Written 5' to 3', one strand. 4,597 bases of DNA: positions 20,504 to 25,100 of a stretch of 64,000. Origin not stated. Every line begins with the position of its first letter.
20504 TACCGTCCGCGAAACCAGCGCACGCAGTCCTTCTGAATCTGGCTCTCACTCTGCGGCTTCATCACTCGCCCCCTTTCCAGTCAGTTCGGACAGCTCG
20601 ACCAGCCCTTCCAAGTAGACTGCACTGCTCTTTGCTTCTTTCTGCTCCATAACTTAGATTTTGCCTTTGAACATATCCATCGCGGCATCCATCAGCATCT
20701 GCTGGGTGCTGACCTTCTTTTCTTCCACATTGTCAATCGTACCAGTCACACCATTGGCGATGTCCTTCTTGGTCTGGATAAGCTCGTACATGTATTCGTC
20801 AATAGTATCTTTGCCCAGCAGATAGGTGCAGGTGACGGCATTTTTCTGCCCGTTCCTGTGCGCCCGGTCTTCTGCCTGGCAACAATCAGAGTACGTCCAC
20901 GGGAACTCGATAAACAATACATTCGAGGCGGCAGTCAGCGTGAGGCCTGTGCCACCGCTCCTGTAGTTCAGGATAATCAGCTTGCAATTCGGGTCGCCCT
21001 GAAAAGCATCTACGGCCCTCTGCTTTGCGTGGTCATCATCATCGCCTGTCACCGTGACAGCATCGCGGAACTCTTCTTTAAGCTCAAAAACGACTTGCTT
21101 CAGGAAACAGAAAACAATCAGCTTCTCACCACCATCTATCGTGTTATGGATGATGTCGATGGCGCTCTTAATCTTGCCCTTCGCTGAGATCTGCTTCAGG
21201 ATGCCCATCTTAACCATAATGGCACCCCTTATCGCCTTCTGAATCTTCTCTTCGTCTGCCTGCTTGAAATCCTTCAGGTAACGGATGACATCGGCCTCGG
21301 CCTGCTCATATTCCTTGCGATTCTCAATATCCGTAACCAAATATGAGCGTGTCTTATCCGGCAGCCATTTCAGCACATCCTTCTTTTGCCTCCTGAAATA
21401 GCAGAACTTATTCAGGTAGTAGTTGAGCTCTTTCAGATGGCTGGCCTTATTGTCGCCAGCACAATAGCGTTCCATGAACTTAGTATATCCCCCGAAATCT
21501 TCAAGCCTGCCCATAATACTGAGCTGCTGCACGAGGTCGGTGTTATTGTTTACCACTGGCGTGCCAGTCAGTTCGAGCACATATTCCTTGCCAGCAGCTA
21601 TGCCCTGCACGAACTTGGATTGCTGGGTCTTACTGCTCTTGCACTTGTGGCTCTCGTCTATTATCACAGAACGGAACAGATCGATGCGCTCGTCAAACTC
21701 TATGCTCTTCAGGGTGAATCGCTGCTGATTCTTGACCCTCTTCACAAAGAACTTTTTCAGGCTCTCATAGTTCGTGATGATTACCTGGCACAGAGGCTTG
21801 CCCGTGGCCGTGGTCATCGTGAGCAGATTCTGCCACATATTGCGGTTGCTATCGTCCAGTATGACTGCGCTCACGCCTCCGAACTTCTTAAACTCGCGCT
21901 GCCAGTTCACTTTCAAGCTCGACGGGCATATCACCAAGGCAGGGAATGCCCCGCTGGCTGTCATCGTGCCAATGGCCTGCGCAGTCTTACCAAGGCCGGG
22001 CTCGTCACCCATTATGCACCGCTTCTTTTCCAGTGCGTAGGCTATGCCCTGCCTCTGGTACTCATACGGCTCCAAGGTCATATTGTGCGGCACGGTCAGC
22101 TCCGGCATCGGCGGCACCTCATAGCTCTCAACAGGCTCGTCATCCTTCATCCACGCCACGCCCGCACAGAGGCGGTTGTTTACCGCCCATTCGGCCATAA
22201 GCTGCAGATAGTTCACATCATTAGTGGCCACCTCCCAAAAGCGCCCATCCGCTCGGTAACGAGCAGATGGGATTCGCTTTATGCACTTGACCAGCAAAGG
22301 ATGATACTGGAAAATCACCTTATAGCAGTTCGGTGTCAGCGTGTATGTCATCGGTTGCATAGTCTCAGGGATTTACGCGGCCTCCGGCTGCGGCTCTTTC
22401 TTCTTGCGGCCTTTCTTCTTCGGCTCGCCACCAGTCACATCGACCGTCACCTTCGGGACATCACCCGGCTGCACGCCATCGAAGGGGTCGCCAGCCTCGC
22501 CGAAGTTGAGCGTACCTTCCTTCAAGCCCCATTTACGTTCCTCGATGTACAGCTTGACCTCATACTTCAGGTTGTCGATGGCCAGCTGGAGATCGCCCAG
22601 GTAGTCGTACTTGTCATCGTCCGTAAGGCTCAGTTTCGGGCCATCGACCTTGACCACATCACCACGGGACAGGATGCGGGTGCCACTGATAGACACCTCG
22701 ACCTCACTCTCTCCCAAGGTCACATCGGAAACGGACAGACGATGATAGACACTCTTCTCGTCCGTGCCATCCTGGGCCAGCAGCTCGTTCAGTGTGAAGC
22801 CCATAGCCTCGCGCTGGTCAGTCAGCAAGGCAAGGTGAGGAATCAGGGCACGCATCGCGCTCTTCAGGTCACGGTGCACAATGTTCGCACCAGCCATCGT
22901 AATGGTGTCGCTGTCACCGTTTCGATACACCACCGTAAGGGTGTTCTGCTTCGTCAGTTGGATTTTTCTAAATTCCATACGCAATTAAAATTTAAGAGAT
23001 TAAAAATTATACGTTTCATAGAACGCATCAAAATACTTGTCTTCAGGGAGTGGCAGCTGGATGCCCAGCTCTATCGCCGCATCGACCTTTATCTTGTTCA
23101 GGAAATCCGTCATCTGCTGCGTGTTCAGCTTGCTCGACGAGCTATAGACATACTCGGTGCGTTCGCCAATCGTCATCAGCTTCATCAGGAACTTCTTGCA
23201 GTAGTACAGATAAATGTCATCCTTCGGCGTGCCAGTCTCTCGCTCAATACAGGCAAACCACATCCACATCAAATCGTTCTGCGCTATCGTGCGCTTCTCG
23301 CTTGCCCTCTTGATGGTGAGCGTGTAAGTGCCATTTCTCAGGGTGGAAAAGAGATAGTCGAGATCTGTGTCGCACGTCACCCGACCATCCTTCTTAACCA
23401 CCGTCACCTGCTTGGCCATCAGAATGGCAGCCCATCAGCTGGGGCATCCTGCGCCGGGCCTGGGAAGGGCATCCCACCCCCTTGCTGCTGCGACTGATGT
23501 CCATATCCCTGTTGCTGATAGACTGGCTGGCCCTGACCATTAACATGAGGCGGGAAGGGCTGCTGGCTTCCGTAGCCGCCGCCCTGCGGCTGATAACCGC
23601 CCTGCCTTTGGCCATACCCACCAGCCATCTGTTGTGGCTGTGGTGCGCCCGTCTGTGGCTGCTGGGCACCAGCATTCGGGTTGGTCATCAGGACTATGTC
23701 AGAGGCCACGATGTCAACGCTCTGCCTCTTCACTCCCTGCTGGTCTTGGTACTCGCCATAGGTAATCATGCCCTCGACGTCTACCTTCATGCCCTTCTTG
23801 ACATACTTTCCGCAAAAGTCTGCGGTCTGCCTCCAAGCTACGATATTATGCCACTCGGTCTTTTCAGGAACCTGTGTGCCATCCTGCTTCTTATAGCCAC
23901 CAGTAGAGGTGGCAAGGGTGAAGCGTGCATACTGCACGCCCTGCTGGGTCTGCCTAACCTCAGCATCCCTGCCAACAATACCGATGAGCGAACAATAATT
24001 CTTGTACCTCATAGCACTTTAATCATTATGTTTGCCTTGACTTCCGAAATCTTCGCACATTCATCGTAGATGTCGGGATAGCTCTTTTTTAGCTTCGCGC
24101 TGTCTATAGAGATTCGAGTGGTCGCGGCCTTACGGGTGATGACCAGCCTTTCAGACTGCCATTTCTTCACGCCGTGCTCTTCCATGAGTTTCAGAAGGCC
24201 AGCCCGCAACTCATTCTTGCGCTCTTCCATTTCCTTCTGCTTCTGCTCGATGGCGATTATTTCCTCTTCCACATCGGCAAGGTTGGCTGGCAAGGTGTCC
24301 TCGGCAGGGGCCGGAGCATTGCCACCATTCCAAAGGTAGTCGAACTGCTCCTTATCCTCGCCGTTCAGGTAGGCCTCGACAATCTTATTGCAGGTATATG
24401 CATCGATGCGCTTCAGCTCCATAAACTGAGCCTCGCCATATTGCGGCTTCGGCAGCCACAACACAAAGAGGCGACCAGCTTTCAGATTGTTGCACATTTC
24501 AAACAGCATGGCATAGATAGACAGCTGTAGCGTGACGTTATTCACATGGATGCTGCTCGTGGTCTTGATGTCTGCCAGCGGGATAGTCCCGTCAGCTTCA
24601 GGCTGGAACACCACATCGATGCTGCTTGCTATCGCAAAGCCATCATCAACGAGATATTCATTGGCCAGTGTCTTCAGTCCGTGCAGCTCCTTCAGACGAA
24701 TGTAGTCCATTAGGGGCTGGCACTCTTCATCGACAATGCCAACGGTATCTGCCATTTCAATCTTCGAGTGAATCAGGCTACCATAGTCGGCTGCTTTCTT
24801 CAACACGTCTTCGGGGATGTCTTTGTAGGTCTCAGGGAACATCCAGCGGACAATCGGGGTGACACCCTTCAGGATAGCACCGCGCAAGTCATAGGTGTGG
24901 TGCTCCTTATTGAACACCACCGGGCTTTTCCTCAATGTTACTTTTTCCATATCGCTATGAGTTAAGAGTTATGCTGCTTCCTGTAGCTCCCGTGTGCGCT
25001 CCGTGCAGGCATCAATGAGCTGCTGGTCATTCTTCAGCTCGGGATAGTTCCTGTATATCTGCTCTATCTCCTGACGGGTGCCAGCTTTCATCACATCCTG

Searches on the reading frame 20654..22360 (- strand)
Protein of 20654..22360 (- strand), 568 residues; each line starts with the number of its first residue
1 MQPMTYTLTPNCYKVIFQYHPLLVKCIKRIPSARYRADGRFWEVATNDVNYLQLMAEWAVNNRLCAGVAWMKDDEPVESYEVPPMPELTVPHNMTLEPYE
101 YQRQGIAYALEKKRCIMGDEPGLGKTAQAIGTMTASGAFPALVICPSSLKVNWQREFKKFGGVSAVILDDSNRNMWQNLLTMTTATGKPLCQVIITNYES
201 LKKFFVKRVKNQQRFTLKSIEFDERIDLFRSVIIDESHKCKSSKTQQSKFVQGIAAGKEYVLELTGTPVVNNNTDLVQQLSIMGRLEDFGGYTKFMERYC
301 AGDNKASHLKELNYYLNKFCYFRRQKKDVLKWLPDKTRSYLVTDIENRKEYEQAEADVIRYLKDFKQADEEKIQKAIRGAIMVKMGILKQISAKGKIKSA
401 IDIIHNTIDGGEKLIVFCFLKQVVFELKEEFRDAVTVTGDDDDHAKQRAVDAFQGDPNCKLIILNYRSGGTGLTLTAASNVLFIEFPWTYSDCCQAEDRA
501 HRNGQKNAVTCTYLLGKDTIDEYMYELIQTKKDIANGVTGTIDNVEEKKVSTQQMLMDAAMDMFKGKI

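Call 73: search_protein_families(library=pfam, proteins=[window:20654-22360:-], max_evalue=0.001)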
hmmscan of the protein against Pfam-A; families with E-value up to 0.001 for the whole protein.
window:20654-22360:- (568 aa): 4 families
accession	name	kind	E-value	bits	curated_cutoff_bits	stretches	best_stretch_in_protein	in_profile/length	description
PF00176.29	SNF2-rel_dom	-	2.1e-28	99.7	24.9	1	101-391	1-284/290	SNF2-related domain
PF00271.37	Helicase_C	-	6.5e-12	46.1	23.5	1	396-504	2-110/110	Helicase conserved C-terminal domain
PF04851.21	ResIII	-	5.2e-09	36.7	22.5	1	96-268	2-162/164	Type III restriction enzyme, res subunit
PF00270.35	DEAD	-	1.5e-08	35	26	1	100-247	2-135/167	DEAD/DEAH box helicase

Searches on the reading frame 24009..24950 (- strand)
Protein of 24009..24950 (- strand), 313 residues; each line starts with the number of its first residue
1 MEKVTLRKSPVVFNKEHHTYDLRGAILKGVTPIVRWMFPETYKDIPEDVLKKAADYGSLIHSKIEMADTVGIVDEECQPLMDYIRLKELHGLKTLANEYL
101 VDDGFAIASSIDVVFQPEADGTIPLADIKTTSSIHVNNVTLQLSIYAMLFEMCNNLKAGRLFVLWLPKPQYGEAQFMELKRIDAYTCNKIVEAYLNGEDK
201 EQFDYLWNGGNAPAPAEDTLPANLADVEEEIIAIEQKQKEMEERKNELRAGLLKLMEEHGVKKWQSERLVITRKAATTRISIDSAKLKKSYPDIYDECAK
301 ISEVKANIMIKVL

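Call 73: search_protein_families(library=pfam, proteins=[window:24009-24950:-], max_evalue=0.001)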
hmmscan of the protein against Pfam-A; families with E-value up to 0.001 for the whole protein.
window:24009-24950:- (313 aa): 2 families
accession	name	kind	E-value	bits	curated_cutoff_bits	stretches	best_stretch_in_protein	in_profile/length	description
PF05565.16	Sipho_Gp157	-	3.9e-05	24.1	28.6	1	222-292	54-125/162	Siphovirus Gp157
PF23984.1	DUF7307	-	0.0005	20.4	27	0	222-286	7-72/129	Pam3 gp33-like protein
